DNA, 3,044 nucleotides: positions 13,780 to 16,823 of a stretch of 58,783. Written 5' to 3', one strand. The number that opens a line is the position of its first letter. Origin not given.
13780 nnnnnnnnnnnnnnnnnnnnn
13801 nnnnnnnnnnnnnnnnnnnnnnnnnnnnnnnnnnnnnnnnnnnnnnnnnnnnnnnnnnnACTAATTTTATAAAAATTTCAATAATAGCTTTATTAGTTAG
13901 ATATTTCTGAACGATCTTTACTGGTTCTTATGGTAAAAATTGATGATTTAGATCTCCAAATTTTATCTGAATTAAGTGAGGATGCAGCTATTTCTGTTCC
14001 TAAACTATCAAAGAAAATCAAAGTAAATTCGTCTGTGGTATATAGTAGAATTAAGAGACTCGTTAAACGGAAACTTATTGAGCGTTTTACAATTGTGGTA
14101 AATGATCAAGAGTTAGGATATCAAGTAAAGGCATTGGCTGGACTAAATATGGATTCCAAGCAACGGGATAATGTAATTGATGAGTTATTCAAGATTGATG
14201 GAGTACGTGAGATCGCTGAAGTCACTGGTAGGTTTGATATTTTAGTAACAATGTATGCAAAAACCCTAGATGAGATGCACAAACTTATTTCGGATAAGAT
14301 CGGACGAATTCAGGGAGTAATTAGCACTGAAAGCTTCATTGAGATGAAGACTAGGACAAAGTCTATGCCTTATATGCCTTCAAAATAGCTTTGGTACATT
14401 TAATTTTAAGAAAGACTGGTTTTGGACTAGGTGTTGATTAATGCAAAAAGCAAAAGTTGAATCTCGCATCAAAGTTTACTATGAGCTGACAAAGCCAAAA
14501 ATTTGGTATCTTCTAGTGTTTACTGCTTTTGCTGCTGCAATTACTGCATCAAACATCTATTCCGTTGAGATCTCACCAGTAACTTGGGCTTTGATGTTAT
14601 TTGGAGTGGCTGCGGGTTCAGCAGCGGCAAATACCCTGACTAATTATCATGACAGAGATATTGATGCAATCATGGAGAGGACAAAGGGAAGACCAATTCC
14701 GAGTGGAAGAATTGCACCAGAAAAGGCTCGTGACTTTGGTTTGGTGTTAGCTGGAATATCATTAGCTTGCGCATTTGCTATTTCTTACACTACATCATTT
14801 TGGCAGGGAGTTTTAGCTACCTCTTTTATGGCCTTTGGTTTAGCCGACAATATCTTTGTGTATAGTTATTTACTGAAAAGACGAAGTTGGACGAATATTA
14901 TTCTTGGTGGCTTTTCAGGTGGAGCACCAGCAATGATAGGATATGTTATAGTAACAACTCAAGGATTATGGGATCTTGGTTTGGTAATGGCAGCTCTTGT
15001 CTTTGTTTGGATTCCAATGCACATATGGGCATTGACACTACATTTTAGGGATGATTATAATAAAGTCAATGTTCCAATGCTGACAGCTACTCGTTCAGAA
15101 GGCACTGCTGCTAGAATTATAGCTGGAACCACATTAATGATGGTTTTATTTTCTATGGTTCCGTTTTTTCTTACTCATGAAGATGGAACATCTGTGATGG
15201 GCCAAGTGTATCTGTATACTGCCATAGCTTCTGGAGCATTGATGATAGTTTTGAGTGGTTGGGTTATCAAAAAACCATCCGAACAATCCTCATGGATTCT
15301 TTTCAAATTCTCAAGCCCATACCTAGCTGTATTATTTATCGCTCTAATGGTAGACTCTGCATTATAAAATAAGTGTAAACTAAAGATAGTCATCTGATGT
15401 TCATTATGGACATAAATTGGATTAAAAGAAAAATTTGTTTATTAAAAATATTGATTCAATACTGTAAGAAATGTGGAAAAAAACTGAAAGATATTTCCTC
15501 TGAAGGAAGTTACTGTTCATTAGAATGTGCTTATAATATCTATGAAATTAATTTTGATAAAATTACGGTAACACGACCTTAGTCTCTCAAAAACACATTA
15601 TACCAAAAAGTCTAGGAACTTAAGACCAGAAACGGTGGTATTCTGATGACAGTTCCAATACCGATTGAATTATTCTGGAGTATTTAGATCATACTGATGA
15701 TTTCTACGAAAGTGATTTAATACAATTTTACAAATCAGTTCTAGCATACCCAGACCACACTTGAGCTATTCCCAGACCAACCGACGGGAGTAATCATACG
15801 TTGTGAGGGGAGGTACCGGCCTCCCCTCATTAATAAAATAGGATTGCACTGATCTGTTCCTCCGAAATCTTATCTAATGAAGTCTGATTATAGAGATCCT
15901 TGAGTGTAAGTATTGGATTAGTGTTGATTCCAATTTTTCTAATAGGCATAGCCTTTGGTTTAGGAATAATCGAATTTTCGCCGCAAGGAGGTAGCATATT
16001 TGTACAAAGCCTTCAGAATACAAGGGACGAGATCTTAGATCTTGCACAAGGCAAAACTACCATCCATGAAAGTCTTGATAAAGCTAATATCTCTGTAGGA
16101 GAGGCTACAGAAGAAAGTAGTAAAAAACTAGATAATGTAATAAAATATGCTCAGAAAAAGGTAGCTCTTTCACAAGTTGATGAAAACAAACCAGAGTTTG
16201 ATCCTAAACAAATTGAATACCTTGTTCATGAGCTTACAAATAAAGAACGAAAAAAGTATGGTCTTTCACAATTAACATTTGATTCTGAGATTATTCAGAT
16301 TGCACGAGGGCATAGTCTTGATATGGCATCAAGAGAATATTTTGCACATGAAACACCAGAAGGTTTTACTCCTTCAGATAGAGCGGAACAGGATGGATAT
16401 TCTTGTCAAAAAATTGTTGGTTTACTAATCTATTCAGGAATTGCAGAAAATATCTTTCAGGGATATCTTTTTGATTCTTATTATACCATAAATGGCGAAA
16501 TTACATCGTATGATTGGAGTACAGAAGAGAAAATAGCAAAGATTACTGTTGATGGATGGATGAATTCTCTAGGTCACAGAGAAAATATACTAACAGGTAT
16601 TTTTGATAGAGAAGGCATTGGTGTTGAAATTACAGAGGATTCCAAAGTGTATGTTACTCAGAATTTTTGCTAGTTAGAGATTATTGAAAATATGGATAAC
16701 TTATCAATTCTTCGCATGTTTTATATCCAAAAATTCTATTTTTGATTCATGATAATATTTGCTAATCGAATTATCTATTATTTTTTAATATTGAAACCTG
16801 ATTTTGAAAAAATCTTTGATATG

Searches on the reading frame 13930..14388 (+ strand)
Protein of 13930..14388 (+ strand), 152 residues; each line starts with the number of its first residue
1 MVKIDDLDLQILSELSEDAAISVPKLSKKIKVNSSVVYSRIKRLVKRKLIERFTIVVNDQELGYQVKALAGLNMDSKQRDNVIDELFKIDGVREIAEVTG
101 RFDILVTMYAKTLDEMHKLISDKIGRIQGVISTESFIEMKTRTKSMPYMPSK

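Call 29: search_protein_families(library=pfam, proteins=[window:13930-14388:+], max_evalue=0.001)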
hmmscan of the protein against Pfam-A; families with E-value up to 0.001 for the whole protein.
window:13930-14388:+ (152 aa): 4 families
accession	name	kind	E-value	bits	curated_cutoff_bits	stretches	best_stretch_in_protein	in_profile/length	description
PF01037.27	AsnC_trans_reg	-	2.6e-14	53.3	25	1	72-141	3-73/73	Lrp/AsnC ligand binding domain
PF13404.12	HTH_AsnC-type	-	1.2e-10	41.5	27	1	4-44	1-41/42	AsnC-type helix-turn-helix domain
PF13412.12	HTH_24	-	8.8e-10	38.5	21.9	1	5-51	2-48/48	Winged helix-turn-helix DNA-binding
PF01047.28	MarR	-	2.6e-05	24.5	24.6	1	9-53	6-50/59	MarR family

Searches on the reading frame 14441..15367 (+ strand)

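Call 29: search_protein_families(library=pfam, proteins=[window:14441-15367:+], max_evalue=0.001)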
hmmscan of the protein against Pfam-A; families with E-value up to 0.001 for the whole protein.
window:14441-15367:+ (308 aa): 1 family
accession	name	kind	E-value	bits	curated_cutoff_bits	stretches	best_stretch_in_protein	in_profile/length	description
PF01040.23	UbiA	-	8.7e-44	150.1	34.2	1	25-291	2-248/250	UbiA prenyltransferase family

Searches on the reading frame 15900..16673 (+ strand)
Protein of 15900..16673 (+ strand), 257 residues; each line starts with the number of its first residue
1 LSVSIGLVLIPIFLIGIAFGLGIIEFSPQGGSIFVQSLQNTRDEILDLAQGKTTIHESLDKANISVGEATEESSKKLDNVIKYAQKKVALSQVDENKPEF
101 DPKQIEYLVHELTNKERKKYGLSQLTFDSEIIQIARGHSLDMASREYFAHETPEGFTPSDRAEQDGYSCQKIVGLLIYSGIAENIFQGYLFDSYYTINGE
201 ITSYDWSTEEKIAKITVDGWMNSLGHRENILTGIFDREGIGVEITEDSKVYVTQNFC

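Call 29: search_protein_families(library=pfam, proteins=[window:15900-16673:+], max_evalue=0.001)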
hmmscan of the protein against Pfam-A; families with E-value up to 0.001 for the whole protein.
window:15900-16673:+ (257 aa): 1 family
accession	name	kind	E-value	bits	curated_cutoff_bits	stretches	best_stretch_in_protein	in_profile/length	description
PF00188.32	CAP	-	1.1e-14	55.8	21.1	1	111-256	2-117/117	Cysteine-rich secretory protein family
